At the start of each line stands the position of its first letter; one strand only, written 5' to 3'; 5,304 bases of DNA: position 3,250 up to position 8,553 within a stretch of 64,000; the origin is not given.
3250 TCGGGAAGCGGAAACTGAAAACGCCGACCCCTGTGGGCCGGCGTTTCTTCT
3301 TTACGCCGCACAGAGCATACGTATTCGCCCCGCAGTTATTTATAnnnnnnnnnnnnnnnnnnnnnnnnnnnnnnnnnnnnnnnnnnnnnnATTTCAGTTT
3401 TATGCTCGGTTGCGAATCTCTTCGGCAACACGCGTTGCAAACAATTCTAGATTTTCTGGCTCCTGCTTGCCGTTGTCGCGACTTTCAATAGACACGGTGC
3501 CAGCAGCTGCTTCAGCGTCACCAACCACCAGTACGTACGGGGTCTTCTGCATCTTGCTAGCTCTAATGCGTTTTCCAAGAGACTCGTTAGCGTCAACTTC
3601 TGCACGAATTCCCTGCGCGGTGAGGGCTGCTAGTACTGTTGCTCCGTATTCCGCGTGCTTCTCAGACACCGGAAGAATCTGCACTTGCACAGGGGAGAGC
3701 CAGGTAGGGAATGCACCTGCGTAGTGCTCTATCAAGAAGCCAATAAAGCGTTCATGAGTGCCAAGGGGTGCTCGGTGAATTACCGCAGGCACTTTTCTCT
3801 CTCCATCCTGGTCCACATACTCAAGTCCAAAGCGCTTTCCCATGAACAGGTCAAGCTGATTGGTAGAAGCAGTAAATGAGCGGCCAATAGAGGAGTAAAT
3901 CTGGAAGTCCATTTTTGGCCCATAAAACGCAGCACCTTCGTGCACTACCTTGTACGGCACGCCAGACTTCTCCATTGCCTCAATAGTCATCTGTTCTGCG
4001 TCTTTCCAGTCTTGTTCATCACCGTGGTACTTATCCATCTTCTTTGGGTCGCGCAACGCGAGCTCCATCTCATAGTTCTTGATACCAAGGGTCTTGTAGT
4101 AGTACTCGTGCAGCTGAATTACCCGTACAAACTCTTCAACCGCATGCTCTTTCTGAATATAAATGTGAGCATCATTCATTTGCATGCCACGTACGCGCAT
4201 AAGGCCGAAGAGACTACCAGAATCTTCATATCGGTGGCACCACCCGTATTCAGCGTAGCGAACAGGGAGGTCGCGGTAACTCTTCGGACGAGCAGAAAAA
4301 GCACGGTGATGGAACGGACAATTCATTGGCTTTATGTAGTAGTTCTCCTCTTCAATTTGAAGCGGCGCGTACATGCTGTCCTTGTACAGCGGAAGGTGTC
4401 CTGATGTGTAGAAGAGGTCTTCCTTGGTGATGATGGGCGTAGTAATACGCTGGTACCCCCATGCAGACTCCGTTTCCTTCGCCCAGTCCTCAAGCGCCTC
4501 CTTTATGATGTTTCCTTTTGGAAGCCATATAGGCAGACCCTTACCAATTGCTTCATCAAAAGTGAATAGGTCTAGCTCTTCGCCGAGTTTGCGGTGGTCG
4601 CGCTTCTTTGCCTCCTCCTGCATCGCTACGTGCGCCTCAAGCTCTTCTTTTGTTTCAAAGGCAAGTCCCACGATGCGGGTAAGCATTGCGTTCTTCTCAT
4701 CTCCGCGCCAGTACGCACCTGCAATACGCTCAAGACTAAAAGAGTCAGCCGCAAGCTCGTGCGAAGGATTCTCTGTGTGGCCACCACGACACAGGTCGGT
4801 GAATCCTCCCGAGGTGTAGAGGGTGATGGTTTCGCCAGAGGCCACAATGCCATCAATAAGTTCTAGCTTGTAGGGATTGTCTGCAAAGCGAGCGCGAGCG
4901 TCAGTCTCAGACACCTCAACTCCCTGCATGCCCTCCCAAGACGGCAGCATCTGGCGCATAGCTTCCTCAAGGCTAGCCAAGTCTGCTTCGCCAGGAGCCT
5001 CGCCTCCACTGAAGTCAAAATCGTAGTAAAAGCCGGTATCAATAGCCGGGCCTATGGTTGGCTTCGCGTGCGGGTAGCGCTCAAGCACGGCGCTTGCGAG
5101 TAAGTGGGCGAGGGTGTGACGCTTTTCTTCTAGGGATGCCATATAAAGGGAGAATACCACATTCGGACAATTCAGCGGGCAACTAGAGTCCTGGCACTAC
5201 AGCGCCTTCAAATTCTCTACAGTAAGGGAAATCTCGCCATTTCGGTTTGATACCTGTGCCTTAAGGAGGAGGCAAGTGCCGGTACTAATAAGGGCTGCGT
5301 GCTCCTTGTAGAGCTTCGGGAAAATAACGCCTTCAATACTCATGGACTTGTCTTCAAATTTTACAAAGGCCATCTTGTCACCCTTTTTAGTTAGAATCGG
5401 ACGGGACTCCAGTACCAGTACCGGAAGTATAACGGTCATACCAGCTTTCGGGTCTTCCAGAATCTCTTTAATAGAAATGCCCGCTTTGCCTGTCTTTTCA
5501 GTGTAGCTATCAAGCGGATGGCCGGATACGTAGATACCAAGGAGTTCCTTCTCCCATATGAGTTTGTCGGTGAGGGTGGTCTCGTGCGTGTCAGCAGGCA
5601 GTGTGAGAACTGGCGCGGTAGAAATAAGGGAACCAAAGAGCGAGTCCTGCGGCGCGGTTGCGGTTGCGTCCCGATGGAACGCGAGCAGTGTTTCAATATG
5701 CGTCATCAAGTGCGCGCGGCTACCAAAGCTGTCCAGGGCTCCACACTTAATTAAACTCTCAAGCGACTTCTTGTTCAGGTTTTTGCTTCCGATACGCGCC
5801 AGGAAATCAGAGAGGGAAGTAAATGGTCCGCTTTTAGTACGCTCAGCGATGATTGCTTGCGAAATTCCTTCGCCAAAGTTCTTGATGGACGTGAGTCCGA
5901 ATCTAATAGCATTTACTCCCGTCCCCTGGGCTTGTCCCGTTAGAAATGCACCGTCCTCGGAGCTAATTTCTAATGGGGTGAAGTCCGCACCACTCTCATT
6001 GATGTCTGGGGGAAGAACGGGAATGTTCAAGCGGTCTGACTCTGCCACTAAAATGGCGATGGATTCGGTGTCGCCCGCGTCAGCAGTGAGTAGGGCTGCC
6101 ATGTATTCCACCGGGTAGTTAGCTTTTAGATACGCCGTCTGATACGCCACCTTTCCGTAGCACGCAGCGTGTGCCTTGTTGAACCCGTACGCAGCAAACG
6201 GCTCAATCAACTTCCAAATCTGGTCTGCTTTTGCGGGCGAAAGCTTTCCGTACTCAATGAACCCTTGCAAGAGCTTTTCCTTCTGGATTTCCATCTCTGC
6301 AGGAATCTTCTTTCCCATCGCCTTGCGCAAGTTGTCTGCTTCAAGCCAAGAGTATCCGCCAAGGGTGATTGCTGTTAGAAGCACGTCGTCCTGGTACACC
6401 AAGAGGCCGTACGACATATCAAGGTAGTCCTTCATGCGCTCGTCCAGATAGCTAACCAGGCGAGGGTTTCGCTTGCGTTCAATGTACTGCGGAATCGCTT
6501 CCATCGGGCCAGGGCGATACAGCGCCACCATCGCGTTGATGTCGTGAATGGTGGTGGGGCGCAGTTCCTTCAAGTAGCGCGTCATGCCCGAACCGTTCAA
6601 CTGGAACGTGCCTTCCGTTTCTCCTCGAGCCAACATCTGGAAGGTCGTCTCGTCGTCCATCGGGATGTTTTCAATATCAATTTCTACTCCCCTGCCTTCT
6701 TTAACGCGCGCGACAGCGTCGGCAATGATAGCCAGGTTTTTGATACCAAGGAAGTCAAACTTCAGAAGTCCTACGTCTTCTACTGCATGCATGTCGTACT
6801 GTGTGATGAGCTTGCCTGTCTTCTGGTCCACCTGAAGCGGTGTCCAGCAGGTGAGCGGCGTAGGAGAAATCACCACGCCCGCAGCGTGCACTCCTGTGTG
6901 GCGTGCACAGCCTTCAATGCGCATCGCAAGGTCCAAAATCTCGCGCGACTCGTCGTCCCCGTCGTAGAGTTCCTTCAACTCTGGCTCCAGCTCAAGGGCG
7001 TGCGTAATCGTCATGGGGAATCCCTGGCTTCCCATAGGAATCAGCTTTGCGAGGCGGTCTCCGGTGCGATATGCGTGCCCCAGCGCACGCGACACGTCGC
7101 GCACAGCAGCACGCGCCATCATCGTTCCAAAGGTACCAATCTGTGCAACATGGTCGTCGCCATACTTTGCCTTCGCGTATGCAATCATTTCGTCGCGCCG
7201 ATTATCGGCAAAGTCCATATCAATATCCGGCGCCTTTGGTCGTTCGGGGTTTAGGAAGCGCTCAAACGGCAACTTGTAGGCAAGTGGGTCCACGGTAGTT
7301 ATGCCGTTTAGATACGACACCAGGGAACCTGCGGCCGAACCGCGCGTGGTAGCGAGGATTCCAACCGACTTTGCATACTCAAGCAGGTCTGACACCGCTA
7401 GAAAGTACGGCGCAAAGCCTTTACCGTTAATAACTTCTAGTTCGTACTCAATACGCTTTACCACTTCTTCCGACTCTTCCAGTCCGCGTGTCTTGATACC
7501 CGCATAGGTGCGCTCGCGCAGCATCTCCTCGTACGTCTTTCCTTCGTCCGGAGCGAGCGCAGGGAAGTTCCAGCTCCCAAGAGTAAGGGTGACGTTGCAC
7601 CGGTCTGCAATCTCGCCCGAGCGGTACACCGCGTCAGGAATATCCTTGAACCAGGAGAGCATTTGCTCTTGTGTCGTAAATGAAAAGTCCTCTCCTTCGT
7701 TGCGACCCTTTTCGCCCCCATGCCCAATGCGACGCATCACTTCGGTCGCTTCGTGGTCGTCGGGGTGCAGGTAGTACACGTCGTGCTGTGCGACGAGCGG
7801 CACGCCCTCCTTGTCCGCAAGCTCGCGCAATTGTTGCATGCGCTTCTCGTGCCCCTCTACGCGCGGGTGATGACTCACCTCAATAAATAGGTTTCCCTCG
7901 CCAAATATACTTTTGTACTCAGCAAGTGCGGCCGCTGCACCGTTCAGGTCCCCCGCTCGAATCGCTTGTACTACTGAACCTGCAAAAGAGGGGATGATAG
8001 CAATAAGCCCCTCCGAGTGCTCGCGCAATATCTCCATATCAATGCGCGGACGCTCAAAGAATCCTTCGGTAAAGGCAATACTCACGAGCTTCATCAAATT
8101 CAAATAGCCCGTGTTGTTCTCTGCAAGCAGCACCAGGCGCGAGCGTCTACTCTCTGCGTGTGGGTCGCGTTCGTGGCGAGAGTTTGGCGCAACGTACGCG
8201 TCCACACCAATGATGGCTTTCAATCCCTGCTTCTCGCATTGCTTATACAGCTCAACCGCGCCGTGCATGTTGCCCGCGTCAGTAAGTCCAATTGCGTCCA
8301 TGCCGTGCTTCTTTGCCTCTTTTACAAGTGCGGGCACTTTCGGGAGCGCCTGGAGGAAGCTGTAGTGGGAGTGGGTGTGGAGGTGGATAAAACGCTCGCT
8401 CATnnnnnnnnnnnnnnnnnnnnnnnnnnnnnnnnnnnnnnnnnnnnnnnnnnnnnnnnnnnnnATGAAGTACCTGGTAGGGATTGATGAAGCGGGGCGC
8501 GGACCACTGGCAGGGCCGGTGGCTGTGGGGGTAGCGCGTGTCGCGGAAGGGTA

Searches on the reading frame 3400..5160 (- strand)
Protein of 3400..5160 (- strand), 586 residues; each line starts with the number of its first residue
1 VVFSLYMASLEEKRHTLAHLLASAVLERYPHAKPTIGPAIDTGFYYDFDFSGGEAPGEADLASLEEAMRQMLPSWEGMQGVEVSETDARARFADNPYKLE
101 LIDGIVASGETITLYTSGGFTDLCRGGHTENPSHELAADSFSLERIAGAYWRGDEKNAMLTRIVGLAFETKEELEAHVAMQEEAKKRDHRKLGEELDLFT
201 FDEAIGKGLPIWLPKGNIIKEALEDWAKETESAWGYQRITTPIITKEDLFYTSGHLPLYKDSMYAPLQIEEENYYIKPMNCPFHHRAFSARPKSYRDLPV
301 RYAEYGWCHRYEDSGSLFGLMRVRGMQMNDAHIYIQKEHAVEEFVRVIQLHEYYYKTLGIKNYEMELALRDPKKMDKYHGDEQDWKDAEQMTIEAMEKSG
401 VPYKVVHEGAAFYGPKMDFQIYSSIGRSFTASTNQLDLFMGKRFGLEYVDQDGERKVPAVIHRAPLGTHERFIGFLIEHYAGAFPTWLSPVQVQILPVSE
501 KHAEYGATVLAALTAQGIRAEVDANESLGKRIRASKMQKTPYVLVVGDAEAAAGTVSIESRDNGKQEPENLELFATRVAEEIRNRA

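Call 31: search_protein_families(library=pfam, proteins=[window:3400-5160:-], max_evalue=0.00001)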
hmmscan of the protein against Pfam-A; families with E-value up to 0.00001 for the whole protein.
window:3400-5160:- (586 aa): 2 families
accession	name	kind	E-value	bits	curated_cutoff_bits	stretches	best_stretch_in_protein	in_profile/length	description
PF00587.30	tRNA-synt_2b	-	6.5e-38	131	29.3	1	270-480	7-179/179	tRNA synthetase class II core domain (G, H, P, S and T)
PF03129.25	HGTP_anticodon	-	1.7e-19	70.2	21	1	492-578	1-91/94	Anticodon binding domain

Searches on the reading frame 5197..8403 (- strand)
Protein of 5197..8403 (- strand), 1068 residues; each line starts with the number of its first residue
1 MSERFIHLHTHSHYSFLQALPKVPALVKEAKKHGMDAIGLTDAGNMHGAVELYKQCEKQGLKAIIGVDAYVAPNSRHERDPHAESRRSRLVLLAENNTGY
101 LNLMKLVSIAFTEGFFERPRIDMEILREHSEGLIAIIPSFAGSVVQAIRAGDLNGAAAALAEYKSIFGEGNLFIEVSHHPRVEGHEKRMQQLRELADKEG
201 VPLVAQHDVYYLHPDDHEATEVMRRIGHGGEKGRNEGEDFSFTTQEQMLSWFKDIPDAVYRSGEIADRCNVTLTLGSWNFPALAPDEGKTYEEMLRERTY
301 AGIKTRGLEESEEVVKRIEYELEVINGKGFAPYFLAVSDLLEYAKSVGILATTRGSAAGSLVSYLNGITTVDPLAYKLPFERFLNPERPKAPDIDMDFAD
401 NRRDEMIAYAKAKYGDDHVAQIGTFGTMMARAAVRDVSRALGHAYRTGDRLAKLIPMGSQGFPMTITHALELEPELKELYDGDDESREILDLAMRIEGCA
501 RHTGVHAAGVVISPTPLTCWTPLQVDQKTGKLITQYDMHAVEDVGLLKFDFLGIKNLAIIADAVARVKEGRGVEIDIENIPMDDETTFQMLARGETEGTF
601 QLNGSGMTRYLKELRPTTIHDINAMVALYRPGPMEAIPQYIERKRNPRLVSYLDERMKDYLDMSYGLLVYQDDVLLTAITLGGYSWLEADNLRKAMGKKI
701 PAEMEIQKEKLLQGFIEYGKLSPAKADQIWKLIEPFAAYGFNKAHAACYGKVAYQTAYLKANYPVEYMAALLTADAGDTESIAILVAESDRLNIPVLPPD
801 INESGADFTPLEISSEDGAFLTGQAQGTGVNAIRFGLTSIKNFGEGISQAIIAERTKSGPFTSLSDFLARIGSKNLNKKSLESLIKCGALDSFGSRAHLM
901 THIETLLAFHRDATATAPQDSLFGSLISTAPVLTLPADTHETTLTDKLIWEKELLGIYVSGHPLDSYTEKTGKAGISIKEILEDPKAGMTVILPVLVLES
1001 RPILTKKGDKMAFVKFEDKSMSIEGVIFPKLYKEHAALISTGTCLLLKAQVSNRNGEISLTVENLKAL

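Call 31: search_protein_families(library=pfam, proteins=[window:5197-8403:-], max_evalue=0.00001)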
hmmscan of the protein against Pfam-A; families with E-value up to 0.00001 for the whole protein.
window:5197-8403:- (1068 aa): 5 families
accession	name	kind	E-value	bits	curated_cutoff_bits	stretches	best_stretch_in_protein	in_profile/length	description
PF07733.18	DNA_pol3_alpha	-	7.8e-93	311.3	23.9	1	294-553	2-260/260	Bacterial DNA polymerase III alpha NTPase domain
PF02811.25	PHP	-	6.3e-48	163.6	26.4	1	7-179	1-164/164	PHP domain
PF17657.6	DNA_pol3_finger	-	4.6e-47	159.9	22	1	556-717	1-164/166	Bacterial DNA polymerase III alpha subunit finger domain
PF14579.12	HHH_6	-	6.1e-28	97.3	25.6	1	794-897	2-88/90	Helix-hairpin-helix motif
PF01336.31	tRNA_anti-codon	-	9.4e-09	35.5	27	1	1006-1066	12-73/75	OB-fold nucleic acid binding domain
